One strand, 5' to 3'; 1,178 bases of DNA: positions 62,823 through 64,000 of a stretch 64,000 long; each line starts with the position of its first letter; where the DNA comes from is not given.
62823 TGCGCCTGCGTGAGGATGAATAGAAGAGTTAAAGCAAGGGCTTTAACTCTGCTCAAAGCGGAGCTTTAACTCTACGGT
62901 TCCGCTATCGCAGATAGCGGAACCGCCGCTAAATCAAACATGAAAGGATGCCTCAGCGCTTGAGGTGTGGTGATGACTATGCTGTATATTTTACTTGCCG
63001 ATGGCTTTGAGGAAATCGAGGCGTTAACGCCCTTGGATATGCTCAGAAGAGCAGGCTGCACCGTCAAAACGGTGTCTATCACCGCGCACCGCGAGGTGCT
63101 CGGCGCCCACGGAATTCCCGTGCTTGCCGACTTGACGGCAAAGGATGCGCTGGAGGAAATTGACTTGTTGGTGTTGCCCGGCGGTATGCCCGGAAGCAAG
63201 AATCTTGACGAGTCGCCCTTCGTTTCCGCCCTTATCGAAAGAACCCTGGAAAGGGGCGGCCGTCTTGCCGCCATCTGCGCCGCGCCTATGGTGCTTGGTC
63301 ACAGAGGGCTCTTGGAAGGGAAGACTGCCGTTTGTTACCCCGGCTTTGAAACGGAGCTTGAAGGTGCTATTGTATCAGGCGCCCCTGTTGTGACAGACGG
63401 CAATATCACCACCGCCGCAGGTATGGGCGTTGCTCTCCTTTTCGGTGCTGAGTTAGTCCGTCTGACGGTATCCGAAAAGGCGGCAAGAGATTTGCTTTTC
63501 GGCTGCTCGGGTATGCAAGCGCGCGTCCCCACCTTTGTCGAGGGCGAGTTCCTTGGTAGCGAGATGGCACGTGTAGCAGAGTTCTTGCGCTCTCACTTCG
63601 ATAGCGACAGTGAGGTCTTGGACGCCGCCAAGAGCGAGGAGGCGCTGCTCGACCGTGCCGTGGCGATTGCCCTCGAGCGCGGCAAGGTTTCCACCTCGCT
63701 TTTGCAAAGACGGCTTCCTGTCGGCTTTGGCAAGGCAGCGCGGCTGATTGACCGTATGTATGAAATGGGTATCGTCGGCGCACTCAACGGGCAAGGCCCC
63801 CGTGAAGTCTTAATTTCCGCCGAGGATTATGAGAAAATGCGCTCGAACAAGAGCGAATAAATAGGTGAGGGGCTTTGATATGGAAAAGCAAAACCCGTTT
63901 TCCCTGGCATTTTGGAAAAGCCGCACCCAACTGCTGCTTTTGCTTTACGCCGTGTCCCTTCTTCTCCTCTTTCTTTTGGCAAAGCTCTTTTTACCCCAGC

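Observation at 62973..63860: DJ-1/PfpI enzyme fused to a duplicated FtsK gamma (KOPS/XerD-interacting) winged helix, directly downstream of ftsK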

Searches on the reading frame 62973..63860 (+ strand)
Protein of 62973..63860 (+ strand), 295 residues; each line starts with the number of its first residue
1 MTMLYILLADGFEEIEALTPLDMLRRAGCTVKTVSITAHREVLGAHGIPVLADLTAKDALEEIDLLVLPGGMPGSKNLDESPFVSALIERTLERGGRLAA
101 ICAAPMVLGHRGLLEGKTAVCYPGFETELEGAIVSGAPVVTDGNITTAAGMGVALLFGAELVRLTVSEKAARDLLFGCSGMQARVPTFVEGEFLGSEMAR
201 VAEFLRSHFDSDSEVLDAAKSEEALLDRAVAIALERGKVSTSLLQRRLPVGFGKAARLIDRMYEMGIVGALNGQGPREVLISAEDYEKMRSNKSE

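Call 3: search_protein_families(library=pfam, proteins=[window:62973-63860:+], max_evalue=0.01)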
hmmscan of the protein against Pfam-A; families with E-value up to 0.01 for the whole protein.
window:62973-63860:+ (295 aa): 3 families
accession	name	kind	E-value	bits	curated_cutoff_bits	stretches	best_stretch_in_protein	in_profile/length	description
PF01965.30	DJ-1_PfpI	-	1.4e-38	132.8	26.6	1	5-163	4-164/165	DJ-1/PfpI family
PF09397.16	FtsK_gamma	-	1e-22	80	30.6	1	221-281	2-62/63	Ftsk gamma domain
PF07685.20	GATase_3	-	0.00033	20.8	27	1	55-111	31-91/196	CobB/CobQ-like glutamine amidotransferase domain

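Call 4: search_protein_families(library=ncbifam, proteins=[window:62973-63860:+], max_evalue=0.01)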
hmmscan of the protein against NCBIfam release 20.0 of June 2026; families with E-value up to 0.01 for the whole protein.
window:62973-63860:+ (295 aa): 6 families
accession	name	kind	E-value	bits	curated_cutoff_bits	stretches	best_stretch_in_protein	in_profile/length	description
TIGR01383.1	not_thiJ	equivalog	1.4e-43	148.7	131.25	1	4-170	2-173/180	DJ-1 family glyoxalase III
TIGR01382.1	PfpI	subfamily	5.3e-22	78.1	139.05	1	4-163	2-166/169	DJ-1/PfpI/YhbO family deglycase/protease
NF008605.0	PRK11574.1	equivalog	2.9e-20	72.9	252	1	5-174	6-181/196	protein deglycase YajL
NF040823.1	deglyc_PfpI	equivalog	3.9e-15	56.1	330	1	5-164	4-164/166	deglycase PfpI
NF006902.0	PRK09393.1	equivalog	3.5e-08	33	425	1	39-220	54-244/327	transcriptional regulator FtrA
NF007615.0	PRK10263.1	equivalog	5e-08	31.1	1566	1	215-281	1284-1350/1355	DNA translocase FtsK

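Call 7: find_homologous_proteins(query=window:62973-63860:+)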
Query window:62973-63860:+ (295 aa): 7787 proteins with E <= 0.001 among 8000 candidates; the best 120 are listed.
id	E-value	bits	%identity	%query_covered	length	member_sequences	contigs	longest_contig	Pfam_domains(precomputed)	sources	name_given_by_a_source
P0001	4.0e-179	612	98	100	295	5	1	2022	PF09397.17,PF01965.31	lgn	-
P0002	8.9e-100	352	65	98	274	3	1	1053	PF09397.17,PF01965.31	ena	-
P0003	9.1e-100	352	52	99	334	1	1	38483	PF09397.17,PF01965.31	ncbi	-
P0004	1.5e-91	325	59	98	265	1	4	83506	PF09397.17,PF01965.31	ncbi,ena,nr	ncbi:MAG: DJ-1/PfpI family protein [Clostridia bacterium]|nr:DJ-1/PfpI family protein [Clostridia ba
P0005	2.7e-84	301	45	99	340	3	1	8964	PF09397.17,PF01965.31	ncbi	-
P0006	4.9e-80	287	53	99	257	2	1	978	PF09397.17,PF01965.31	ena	-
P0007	1.0e-79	286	45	97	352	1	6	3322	PF09397.17,PF01965.31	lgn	-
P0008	2.7e-79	285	54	99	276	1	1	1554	PF09397.17,PF01965.31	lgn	-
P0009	4.9e-79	284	45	97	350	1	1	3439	PF09397.17,PF01965.31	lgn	-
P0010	2.5e-78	282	55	96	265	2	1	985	PF09397.17,PF01965.31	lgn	-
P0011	4.6e-78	281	54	98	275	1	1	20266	PF09397.17,PF01965.31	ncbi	-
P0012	5.3e-75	271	51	97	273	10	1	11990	PF09397.17,PF01965.31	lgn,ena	-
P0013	2.9e-74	268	51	96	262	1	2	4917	PF09397.17,PF01965.31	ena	-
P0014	4.5e-74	268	54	96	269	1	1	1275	PF09397.17,PF01965.31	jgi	jgi:4-methyl-5(b-hydroxyethyl)-thiazole monophosphate biosynthesis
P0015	1.1e-73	266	51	98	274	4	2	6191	PF09397.17,PF01965.31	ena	-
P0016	3.5e-73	265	64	56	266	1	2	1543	PF09397.17,PF01965.31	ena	-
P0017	4.6e-73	264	49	97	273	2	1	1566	PF09397.17,PF01965.31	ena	-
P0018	5.6e-73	264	49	98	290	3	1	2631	PF09397.17,PF01965.31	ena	-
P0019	6.7e-73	264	51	97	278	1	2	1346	PF09397.17,PF01965.31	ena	-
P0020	1.8e-72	262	63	58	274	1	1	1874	PF09397.17,PF01965.31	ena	-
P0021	1.9e-72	262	51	99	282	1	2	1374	PF09397.17,PF01965.31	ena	-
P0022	2.5e-72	262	49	98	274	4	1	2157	PF09397.17,PF01965.31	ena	-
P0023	3.1e-72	262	76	58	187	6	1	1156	PF01965.31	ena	-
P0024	4.2e-72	261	51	97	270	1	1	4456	PF07685.21,PF09397.17,PF01965.31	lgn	-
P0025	5.3e-72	261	61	57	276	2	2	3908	PF09397.17,PF01965.31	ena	-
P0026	7.3e-72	260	48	97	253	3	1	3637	PF09397.17,PF01965.31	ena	-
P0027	8.3e-72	260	64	57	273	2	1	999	PF09397.17,PF01965.31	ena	-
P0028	1.5e-71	259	48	98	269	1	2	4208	PF09397.17,PF01965.31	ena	-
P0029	1.9e-71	259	49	97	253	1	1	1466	PF09397.17,PF01965.31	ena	-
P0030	5.8e-71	257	51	99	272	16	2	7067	PF09397.17,PF01965.31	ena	-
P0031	7.9e-71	257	49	99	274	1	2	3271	PF09397.17,PF01965.31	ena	-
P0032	1.2e-70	256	50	99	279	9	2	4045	PF09397.17,PF01965.31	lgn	-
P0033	1.4e-70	256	46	99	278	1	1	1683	PF09397.17,PF01965.31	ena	-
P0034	4.0e-70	255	47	99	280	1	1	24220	PF09397.17,PF01965.31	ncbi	-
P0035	4.2e-70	255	49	98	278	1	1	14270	PF09397.17,PF01965.31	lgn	-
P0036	1.9e-69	253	46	97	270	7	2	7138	PF09397.17,PF01965.31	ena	-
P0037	6.9e-69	251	48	98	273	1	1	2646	PF09397.17,PF01965.31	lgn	-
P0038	8.9e-69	250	45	99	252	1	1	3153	PF09397.17,PF01965.31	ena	-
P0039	1.1e-68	250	47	98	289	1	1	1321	PF09397.17,PF01965.31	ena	-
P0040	1.1e-68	250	47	98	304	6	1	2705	PF09397.17,PF01965.31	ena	-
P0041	1.7e-68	249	48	97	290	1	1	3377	PF09397.17,PF01965.31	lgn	-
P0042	2.2e-68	249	46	97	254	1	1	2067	PF09397.17,PF01965.31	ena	-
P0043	2.4e-68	249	52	96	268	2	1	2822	PF09397.17,PF01965.31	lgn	-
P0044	3.3e-68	248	53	97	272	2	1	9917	PF09397.17,PF01965.31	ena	-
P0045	4.3e-68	248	48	97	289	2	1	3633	PF09397.17,PF01965.31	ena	-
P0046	5.3e-68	248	49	97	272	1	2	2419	PF09397.17,PF01965.31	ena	-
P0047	1.3e-67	246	48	98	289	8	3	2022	PF09397.17,PF01965.31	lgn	-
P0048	1.5e-67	246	49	98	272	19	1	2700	PF09397.17,PF01965.31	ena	-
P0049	3.7e-67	245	70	59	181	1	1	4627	PF07685.21,PF01965.31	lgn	-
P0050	6.6e-67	244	45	98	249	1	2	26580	PF09397.17,PF01965.31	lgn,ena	-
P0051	7.7e-67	244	69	59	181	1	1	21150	PF07685.21,PF01965.31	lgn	-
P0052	1.1e-66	243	45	97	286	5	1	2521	PF09397.17,PF01965.31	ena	-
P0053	1.1e-66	243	47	97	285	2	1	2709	PF09397.17,PF01965.31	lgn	-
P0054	1.2e-66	243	49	97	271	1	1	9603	PF09397.17,PF01965.31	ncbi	-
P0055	1.7e-66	243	48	97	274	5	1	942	PF09397.17,PF01965.31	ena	-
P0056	1.8e-66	243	67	58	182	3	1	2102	PF01965.31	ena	-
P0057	2.7e-66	242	46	98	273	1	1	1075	PF09397.17,PF01965.31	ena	-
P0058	4.2e-66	242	46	98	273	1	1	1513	PF09397.17,PF01965.31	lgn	-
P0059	4.2e-66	242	47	97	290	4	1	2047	PF09397.17,PF01965.31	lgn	-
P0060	4.7e-66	241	46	98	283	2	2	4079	PF09397.17,PF01965.31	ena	-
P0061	8.2e-66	241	46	97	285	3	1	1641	PF09397.17,PF01965.31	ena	-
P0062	4.9e-65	238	66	58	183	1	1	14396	PF01965.31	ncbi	-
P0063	9.7e-65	237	47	95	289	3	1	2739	PF09397.17,PF01965.31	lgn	-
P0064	2.2e-64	236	48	98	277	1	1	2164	PF09397.17,PF01965.31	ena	-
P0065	3.5e-64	235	64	58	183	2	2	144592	PF01965.31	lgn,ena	-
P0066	5.6e-64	235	47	97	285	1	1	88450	PF09397.17,PF01965.31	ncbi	-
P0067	5.6e-64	235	46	97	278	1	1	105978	PF09397.17,PF01965.31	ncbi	-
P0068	1.0e-63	234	44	98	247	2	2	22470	PF09397.17,PF01965.31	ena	-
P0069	1.3e-63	233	47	97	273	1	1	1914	PF09397.17,PF01965.31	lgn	-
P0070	1.7e-63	233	66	59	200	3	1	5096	PF01965.31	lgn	-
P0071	2.1e-63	233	67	60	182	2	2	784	PF01965.31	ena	-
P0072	3.5e-63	232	64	59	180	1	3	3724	PF01965.31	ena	-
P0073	4.2e-63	232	44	99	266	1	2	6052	PF09397.17,PF01965.31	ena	-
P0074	4.8e-63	232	44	99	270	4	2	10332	PF09397.17,PF01965.31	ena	-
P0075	5.7e-63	231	66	60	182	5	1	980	PF01965.31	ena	-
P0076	5.7e-63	231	48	97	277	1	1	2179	PF09397.17,PF01965.31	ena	-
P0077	6.1e-63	231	45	97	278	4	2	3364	PF09397.17,PF01965.31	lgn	-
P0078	6.3e-63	231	65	59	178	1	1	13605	PF01965.31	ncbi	-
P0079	7.3e-63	231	65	59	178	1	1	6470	PF01965.31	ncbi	-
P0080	1.0e-62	230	47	97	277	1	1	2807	PF09397.17,PF01965.31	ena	-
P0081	1.4e-62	230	65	59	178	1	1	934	PF01965.31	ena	-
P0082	1.4e-62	230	44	99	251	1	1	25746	PF09397.17,PF01965.31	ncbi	-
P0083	3.0e-62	229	65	59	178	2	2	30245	PF01965.31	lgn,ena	-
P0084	4.2e-62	228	44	98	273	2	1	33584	PF09397.17,PF01965.31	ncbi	-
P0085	6.0e-62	228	64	62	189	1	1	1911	PF01965.31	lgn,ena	-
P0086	6.6e-62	228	66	60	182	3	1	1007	PF01965.31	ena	-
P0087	7.0e-62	228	68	58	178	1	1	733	PF01965.31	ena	-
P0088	1.2e-61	227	64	61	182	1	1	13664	PF01965.31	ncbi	-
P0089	2.0e-61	226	67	58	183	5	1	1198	PF01965.31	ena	-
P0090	2.1e-61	226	65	59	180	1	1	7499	PF01965.31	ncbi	-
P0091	2.2e-61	226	60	51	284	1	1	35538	PF09397.17,PF01965.31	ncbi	-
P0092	2.2e-61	226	65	59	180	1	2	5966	PF01965.31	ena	-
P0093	2.3e-61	226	63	59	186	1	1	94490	PF01965.31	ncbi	-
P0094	2.5e-61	226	63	60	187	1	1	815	PF01965.31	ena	-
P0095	2.9e-61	226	65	60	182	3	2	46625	PF01965.31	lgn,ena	-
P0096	3.0e-61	226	63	59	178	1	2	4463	PF01965.31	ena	-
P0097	3.1e-61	226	65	58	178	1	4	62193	PF01965.31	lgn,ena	-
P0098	3.1e-61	226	66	58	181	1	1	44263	PF01965.31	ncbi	-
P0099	3.2e-61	226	63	59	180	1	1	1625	PF01965.31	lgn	-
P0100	6.9e-61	224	66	58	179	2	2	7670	PF01965.31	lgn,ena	-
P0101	7.0e-61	224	45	98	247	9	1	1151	PF09397.17,PF01965.31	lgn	-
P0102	9.1e-61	224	63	58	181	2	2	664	PF01965.31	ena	-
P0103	1.3e-60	224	62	58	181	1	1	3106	PF01965.31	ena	-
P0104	1.5e-60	223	66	58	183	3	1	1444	PF01965.31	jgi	jgi:4-methyl-5(b-hydroxyethyl)-thiazole monophosphate biosynthesis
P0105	1.9e-60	223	65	59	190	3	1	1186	PF01965.31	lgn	-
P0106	1.9e-60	223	64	58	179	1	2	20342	PF01965.31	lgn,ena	-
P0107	2.1e-60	223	64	59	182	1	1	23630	PF01965.31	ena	-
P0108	2.3e-60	223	64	59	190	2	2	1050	PF01965.31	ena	-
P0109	3.0e-60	222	66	59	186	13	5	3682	PF01965.31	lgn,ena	-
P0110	3.1e-60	222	64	59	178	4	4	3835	PF01965.31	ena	-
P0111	3.4e-60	222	65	57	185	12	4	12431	PF07685.21,PF01965.31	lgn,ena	-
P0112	4.2e-60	222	65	58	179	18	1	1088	PF01965.31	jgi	jgi:4-methyl-5(b-hydroxyethyl)-thiazole monophosphate biosynthesis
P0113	4.9e-60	222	64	58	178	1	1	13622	PF01965.31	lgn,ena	-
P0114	5.5e-60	221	65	58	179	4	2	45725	PF01965.31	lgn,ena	-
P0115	5.5e-60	221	65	57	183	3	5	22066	PF07685.21,PF01965.31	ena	-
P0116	5.7e-60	221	64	59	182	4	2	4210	PF01965.31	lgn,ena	-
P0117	6.4e-60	221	62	59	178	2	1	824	PF01965.31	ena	-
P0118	6.9e-60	221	65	58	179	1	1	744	PF01965.31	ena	-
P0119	7.6e-60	221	61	58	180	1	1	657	PF07685.21,PF01965.31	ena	-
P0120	7.6e-60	221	66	58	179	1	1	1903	PF01965.31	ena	-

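Call 9: find_related_loci(query=window:62973-63860:+, collection=genome_contigs, flank=6000)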
Query window:62973-63860:+ (295 aa) in genome_contigs; peptide patterns used: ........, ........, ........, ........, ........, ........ (x = any residue, [..] = any of these).
600 stretches matched a pattern (row limit reached: there are more); 564 encode a relative of the query (tblastn E <= 1e-3); the best 80 are kept; 80 distinct loci.
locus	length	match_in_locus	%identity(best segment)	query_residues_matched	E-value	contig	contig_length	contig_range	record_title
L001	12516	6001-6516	62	3-174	5e-62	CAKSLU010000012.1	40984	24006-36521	MAG: uncultured Eubacteriales bacterium isolate REFINED_METABAT215_TOP10_CONTIGS_1500_ASSEMBLY_K77_MERGED__Hadza_MoBio_h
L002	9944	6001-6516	62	3-174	1e-60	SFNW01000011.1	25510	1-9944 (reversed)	MAG: Clostridiales bacterium isolate W2P9.058 Contig651, whole genome shotgun sequence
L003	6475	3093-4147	62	3-288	9e-61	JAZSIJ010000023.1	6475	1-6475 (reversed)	MAG: Eubacteriales bacterium isolate T1900044572_TS20190038.MAGScoT_cleanbin_000032 SGB_440_k141_1367279, whole genome s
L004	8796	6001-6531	59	2-177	1e-58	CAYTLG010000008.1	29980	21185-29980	MAG TPA_asm: uncultured Ruminococcus sp. isolate SRP350583_co2_567 genome assembly, contig: NODE_2046_length_29980_cov_9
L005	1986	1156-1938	60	2-286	1e-59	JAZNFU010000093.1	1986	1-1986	MAG: Eubacteriales bacterium isolate T1900044711_TS20190177.MAGScoT_cleanbin_000049 SGB_1834_k141_1434423, whole genome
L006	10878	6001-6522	57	1-174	4e-57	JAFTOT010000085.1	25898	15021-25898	MAG: Clostridia bacterium isolate RGIG4012 Roe_deer_Cecum-5__c44744, whole genome shotgun sequence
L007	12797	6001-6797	60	1-294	7e-57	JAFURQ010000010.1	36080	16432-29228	MAG: Clostridia bacterium isolate RGIG4763 Roe_deer_Rectum.Co__c981402, whole genome shotgun sequence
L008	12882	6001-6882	56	2-294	2e-56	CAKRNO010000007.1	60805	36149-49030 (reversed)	MAG: uncultured Eubacteriales bacterium isolate REFINED_METABAT215_TOP10_CONTIGS_1500_ASSEMBLY_K77_MERGED__Hadza_MoBio_h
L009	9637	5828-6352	58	3-174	8e-54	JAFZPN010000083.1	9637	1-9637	MAG: Clostridia bacterium isolate RGIG7980 Water_buffalos_Rumen-1__c507666, whole genome shotgun sequence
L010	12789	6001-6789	57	3-286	5e-54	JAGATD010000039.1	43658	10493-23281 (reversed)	MAG: Clostridia bacterium isolate RGIG8750 Water_deer_Colon-4__c232572, whole genome shotgun sequence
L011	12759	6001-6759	59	1-286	1e-53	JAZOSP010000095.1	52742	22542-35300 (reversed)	MAG: Eubacteriales bacterium isolate T1900045543_YK20190237.MAGScoT_cleanbin_000019 SGB_7833_k141_2518735, whole genome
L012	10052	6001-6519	53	3-174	6e-53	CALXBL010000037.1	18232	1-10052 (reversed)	MAG: uncultured Ruminococcus sp. isolate BRZ_LQ__bin32 genome assembly, contig: BRZ_LQ__NODE_3046_length_18232_cov_7.072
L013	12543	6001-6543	52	1-174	7e-53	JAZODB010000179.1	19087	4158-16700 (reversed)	MAG: Eubacteriales bacterium isolate T1900044752_TS20190418.MAGScoT_cleanbin_000145 SGB_2251_k141_1858924, whole genome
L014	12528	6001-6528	56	4-174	2e-52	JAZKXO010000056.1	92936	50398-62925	MAG: Eubacteriales bacterium isolate T1900045118_TC20190112.MAGScoT_cleanbin_000001 SGB_4819_k141_2514570, whole genome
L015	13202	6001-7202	40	3-289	3e-52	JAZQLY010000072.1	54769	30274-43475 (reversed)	MAG: Eubacteriales bacterium isolate T1900044607_TS20190073.MAGScoT_cleanbin_000047 SGB_764_k141_622243, whole genome sh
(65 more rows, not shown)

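Call 14: find_encoding_contigs(protein=P0004, flank=6000, max_places=2)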
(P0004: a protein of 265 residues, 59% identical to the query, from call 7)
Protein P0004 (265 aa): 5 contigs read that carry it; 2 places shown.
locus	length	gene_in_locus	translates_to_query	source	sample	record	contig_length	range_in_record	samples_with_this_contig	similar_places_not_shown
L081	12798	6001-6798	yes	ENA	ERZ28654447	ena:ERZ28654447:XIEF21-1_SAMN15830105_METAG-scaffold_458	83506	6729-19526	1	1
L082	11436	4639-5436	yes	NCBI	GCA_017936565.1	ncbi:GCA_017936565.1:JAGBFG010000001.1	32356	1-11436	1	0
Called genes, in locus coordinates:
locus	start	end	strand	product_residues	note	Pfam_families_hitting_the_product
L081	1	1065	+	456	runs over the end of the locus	PF00206:Lyase_1, PF10415:FumaraseC_C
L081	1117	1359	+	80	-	-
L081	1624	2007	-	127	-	PF01925:TauE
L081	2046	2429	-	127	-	PF01925:TauE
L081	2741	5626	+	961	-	PF13491:FtsK_4TM (weak), PF17854:FtsK_alpha, PF01580:FtsK_SpoIIIE, PF09397:FtsK_gamma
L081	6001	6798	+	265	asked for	PF01965:DJ-1_PfpI, PF09397:FtsK_gamma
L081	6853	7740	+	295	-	PF02517:Rce1-like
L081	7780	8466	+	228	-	-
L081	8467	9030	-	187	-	PF01520:Amidase_3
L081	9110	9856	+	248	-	PF01171:ATP_bind_3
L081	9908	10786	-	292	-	PF00590:TP_methylase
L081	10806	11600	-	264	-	PF06325:PrmA (weak), PF05175:MTS, PF02475:TRM5-TYW2_MTfase (weak), PF03602:Cons_hypoth95, PF07669:Eco57I (faint), PF08241:Methyltransf_11 (faint), PF13649:Methyltransf_25 (weak)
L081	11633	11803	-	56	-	PF00037:Fer4 (weak), PF13237:Fer4_10 (weak), PF14697:Fer4_21, PF12838:Fer4_7, PF13187:Fer4_9, PF12797:Fer4_2 (weak), PF00037:Fer4, PF12837:Fer4_6 (weak), +5 more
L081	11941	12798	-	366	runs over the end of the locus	PF04468:PSP1, PF28472:PSP1_3rd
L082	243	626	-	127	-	PF01925:TauE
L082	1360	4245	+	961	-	PF13491:FtsK_4TM (weak), PF17854:FtsK_alpha, PF01580:FtsK_SpoIIIE, PF09397:FtsK_gamma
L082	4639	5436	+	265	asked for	PF01965:DJ-1_PfpI, PF09397:FtsK_gamma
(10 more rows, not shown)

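Call 15: find_encoding_contigs(protein=P0003, flank=6000, max_places=2)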
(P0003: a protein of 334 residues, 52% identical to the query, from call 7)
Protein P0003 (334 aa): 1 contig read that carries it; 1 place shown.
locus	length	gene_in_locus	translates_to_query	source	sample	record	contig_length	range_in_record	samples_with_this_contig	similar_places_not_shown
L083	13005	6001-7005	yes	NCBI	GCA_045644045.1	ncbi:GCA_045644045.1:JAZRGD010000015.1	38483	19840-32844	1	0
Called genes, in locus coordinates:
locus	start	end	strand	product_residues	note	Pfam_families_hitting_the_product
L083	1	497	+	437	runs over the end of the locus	PF00696:AA_kinase, PF13840:ACT_7 (weak), PF01842:ACT (weak), PF22468:ACT_9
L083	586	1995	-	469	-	PF00133:tRNA-synt_1 (faint), PF01406:tRNA-synt_1e, PF09334:tRNA-synt_1g (faint), PF09190:DALR_2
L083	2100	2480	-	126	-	PF01925:TauE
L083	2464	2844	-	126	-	PF01925:TauE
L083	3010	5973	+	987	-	PF13491:FtsK_4TM (weak), PF17854:FtsK_alpha, PF01580:FtsK_SpoIIIE, PF01935:DUF87 (faint), PF09397:FtsK_gamma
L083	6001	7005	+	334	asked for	PF01965:DJ-1_PfpI, PF09397:FtsK_gamma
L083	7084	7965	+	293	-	PF02517:Rce1-like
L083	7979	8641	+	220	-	-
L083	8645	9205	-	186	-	PF01520:Amidase_3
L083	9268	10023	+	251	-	PF01171:ATP_bind_3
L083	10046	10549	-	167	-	PF00293:NUDIX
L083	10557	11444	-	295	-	PF00590:TP_methylase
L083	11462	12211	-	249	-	PF05175:MTS, PF02475:TRM5-TYW2_MTfase (weak), PF03602:Cons_hypoth95 (weak), PF13649:Methyltransf_25 (weak)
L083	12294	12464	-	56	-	PF00037:Fer4 (weak), PF13237:Fer4_10 (weak), PF14697:Fer4_21 (weak), PF12838:Fer4_7, PF13187:Fer4_9, PF12797:Fer4_2 (weak), PF00037:Fer4, PF12837:Fer4_6 (weak), +4 more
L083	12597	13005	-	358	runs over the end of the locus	PF04468:PSP1, PF28472:PSP1_3rd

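Call 16: find_encoding_contigs(protein=P0091, flank=6000, max_places=2)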
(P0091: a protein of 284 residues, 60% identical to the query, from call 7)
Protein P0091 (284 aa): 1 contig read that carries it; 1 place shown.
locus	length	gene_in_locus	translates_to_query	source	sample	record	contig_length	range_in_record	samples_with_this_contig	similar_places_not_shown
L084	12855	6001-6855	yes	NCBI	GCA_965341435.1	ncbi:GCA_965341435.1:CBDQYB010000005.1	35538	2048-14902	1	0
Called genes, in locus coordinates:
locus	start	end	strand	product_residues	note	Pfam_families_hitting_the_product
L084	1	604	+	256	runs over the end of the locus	-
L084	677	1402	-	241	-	PF06426:SATase_N, PF14602:Hexapep_2 (faint), PF00132:Hexapep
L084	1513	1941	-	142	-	PF01925:TauE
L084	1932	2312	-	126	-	PF01925:TauE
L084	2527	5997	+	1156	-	PF13491:FtsK_4TM, PF17854:FtsK_alpha, PF01580:FtsK_SpoIIIE, PF09397:FtsK_gamma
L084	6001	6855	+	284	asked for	PF09397:FtsK_gamma, PF01965:DJ-1_PfpI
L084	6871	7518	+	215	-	-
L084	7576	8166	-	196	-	PF01520:Amidase_3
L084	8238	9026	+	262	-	PF01171:ATP_bind_3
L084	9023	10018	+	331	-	-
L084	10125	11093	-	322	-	PF01261:AP_endonuc_2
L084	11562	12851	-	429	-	PF01336:tRNA_anti-codon, PF00152:tRNA-synt_2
